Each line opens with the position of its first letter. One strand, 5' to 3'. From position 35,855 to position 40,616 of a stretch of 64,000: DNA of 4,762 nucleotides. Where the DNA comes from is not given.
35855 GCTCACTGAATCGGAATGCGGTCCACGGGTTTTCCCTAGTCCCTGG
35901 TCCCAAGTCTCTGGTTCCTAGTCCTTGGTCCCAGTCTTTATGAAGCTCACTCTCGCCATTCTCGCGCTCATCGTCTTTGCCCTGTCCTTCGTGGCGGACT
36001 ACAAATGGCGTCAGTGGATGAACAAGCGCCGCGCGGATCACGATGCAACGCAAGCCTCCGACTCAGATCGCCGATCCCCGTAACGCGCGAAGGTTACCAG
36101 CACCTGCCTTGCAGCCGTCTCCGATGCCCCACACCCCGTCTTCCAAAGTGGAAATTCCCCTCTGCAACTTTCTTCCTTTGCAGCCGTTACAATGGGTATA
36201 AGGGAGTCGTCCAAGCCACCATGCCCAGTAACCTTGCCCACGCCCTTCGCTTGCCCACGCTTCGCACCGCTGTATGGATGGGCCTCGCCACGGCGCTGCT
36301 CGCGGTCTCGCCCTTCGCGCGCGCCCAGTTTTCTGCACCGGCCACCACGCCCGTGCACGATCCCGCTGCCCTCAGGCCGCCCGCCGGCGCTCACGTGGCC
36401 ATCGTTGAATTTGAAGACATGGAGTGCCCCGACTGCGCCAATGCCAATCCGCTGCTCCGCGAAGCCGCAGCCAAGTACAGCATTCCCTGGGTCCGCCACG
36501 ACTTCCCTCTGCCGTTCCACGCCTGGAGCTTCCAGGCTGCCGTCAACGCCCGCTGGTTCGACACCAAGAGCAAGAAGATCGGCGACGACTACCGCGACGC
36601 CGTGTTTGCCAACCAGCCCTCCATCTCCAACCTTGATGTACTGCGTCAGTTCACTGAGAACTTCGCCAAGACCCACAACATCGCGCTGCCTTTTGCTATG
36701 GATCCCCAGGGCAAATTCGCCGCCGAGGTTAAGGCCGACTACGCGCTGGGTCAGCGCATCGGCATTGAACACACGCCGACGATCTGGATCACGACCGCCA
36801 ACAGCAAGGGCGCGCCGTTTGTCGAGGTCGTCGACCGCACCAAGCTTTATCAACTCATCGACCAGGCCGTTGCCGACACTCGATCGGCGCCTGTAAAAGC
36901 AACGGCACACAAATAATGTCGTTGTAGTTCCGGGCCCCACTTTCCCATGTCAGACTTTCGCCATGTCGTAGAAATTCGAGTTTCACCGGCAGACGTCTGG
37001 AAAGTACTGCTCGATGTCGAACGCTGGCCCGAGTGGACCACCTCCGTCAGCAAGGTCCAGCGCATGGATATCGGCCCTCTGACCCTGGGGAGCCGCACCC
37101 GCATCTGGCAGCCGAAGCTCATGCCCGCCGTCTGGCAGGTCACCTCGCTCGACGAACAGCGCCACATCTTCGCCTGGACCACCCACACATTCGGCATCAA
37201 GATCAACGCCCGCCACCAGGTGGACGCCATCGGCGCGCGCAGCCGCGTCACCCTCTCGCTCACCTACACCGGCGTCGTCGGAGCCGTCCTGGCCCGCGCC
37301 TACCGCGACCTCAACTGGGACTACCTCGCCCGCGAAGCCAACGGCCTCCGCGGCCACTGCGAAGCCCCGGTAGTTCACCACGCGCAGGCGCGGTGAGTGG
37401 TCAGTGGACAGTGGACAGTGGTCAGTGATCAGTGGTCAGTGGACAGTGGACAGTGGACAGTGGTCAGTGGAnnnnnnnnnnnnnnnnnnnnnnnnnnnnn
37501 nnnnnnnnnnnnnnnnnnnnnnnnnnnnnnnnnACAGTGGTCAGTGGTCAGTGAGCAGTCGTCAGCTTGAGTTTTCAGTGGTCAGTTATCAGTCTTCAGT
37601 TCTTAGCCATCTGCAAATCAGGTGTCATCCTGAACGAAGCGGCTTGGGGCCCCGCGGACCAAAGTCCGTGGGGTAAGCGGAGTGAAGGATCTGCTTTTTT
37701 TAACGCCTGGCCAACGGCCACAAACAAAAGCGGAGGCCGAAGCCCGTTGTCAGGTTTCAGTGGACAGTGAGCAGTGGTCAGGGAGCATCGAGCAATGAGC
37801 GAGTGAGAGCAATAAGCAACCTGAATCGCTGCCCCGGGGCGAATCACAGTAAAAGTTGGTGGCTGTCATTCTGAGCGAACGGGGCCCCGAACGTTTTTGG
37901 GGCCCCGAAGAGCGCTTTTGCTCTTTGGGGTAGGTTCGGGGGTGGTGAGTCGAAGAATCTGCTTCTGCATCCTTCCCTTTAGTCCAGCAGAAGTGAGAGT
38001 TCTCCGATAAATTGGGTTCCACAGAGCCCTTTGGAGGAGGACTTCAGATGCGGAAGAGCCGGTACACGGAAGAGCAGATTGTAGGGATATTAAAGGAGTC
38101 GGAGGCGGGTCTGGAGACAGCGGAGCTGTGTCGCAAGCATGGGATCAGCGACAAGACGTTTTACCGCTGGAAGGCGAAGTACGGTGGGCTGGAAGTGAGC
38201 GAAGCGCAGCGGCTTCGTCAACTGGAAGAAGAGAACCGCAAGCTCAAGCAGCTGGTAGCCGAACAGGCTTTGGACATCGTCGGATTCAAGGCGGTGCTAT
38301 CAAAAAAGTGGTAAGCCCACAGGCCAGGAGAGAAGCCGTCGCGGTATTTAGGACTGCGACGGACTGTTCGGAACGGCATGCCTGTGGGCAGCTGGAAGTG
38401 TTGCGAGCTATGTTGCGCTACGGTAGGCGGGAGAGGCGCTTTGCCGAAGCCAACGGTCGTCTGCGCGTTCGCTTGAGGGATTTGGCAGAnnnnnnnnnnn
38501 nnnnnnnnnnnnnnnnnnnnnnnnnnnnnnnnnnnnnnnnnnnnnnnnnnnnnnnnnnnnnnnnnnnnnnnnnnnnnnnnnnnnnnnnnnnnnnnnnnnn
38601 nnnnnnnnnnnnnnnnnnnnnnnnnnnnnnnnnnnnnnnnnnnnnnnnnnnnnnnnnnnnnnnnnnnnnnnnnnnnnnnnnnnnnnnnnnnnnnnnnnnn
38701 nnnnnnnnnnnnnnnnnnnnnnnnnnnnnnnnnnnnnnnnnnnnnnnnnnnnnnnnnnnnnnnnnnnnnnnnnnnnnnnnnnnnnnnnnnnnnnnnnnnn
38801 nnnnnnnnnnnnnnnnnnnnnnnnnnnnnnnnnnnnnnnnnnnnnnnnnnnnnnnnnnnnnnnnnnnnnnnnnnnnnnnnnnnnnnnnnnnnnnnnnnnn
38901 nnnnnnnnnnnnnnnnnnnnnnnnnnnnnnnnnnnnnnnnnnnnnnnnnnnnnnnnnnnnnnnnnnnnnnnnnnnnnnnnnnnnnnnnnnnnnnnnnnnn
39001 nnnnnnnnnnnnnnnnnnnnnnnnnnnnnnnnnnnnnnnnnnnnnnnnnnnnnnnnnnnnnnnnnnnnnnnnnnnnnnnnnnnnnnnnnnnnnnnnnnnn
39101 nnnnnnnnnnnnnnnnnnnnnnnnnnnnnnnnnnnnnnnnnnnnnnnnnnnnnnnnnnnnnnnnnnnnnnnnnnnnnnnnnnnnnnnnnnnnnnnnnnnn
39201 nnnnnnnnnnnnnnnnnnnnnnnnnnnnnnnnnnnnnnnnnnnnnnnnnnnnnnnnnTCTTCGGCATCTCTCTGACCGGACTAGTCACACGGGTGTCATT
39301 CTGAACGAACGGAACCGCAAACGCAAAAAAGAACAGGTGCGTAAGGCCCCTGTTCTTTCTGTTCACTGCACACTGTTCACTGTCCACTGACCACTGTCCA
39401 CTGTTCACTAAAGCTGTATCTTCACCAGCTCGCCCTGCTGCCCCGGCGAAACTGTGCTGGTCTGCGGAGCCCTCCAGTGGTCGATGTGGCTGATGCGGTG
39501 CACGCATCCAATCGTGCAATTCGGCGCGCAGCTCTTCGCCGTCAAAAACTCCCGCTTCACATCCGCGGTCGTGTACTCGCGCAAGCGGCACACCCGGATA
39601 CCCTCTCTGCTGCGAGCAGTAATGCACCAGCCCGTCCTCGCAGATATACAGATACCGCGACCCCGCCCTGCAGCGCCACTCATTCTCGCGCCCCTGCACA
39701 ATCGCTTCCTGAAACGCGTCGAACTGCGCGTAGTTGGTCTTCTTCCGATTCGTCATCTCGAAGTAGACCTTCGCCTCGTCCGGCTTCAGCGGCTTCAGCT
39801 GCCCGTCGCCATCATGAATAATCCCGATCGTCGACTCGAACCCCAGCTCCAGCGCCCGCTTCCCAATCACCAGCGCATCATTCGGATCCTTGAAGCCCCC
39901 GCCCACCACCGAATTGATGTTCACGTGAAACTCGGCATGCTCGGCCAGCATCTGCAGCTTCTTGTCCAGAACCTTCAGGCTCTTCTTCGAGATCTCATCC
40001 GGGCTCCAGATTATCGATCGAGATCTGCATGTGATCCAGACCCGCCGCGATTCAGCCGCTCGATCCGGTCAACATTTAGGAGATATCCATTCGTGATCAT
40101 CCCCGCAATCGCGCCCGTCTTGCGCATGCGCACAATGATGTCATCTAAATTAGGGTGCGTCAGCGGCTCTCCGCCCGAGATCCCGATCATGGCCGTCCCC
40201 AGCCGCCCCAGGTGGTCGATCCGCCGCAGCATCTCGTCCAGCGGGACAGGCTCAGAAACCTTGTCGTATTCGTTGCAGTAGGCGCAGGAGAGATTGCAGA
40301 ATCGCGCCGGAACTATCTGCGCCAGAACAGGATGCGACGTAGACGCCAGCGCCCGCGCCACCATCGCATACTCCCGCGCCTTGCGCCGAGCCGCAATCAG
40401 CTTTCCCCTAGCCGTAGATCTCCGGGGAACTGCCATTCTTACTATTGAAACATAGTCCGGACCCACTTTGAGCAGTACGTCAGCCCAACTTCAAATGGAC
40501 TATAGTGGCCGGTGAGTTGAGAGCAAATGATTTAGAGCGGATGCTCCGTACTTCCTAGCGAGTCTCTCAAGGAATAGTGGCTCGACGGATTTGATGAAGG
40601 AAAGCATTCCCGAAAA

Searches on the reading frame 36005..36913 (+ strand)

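Call 51: search_protein_families(library=pfam, proteins=[window:36005-36913:+], max_evalue=0.001)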
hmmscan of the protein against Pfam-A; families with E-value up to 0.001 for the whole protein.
window:36005-36913:+ (303 aa): 1 family
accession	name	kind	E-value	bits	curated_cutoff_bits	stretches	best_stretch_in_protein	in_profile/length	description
PF13462.12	Thioredoxin_4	-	8.3e-12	46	23.2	1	129-264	13-147/165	Thioredoxin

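Call 74: search_protein_families(library=padloc, proteins=[window:36005-36913:+], max_evalue=0.0001)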
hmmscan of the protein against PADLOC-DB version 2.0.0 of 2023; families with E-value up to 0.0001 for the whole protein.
window:36005-36913:+ (303 aa): 0 families

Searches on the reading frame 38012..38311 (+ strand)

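Call 51: search_protein_families(library=pfam, proteins=[window:38012-38311:+], max_evalue=0.001)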
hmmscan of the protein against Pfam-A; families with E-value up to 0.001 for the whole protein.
window:38012-38311:+ (100 aa): 5 families
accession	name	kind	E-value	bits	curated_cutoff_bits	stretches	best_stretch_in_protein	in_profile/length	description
PF01527.26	HTH_Tnp_1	-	3.2e-25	88.6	24.1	1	13-83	1-75/75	Transposase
PF13384.12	HTH_23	-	3.7e-06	27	24.6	1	26-61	10-47/50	Homeodomain-like domain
PF13551.12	HTH_29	-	4.2e-05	24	28.1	1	25-57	4-36/64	Winged helix-turn helix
PF13518.12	HTH_28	-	4.8e-05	23.8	25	1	33-58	12-37/52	Helix-turn-helix domain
PF13022.12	HTH_Tnp_1_2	-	0.00047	20.7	27.9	1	22-84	14-81/122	Helix-turn-helix of insertion element transposase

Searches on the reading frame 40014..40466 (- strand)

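Call 51: search_protein_families(library=pfam, proteins=[window:40014-40466:-], max_evalue=0.001)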
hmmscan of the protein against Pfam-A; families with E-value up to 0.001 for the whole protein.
window:40014-40466:- (151 aa): 1 family
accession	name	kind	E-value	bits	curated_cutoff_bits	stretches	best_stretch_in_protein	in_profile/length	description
PF04055.27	Radical_SAM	-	2.6e-15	57.4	29.5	1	51-142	1-101/166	Radical SAM superfamily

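Call 74: search_protein_families(library=padloc, proteins=[window:40014-40466:-], max_evalue=0.0001)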
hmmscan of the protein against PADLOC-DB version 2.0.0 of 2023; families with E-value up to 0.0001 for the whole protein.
window:40014-40466:- (151 aa): 2 families
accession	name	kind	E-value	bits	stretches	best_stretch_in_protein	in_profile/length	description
PDLC02903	pVip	-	2.4e-13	48.2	1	56-139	9-90/257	Viperins not associated with kinases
PDLC02904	pVip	-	2.6e-11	41.5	1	56-136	12-94/262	Viperins associated with kinases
